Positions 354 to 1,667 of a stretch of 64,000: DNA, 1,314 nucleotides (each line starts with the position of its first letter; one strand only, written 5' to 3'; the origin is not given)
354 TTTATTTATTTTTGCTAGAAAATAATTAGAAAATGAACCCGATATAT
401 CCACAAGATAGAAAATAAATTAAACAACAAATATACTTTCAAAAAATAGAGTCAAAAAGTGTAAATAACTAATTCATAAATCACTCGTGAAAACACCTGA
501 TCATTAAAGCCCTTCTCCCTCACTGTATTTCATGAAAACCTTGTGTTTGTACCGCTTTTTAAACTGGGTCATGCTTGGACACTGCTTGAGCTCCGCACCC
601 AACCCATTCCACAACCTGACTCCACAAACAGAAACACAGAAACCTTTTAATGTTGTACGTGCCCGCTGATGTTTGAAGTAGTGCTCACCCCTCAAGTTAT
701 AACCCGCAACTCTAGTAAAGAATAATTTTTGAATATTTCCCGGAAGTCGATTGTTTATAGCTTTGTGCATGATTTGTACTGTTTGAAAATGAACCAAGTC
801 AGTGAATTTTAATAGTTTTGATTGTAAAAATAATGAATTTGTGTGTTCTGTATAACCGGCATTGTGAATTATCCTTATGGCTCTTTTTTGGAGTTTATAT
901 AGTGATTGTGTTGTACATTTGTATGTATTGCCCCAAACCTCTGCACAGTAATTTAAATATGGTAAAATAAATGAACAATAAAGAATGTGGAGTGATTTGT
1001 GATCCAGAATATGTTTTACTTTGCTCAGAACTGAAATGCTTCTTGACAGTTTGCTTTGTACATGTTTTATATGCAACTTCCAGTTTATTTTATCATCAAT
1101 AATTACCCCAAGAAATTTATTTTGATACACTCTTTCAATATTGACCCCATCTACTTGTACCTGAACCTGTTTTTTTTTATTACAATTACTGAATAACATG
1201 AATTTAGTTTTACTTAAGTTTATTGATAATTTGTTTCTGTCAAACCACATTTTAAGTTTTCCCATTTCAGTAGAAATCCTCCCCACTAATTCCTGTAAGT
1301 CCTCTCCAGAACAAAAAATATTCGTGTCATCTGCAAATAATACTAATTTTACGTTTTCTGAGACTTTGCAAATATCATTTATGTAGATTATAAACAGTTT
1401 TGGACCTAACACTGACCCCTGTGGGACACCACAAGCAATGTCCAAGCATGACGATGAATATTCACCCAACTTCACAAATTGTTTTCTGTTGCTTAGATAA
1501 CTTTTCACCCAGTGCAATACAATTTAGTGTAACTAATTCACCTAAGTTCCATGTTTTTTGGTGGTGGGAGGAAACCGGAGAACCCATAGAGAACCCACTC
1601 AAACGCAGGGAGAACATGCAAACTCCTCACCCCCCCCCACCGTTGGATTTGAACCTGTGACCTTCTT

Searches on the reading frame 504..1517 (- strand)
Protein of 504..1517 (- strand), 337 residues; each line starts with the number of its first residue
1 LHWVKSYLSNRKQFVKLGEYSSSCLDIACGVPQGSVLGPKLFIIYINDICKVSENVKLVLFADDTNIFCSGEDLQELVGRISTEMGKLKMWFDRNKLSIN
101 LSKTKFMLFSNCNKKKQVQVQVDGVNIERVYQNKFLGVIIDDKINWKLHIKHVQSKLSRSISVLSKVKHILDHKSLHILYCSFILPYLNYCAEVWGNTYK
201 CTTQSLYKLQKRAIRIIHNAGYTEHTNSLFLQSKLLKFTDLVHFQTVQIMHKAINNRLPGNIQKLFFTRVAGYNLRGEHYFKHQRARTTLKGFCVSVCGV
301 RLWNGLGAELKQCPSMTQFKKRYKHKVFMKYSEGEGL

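Call 58: search_protein_families(library=pfam, proteins=[window:504-1517:-], max_evalue=0.001)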
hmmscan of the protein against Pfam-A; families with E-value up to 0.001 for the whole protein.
window:504-1517:- (337 aa): 1 family
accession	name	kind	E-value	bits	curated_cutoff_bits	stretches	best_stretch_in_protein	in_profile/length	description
PF00078.32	RVT_1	-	1.7e-15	57.7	29.6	1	2-139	100-204/205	Reverse transcriptase (RNA-dependent DNA polymerase)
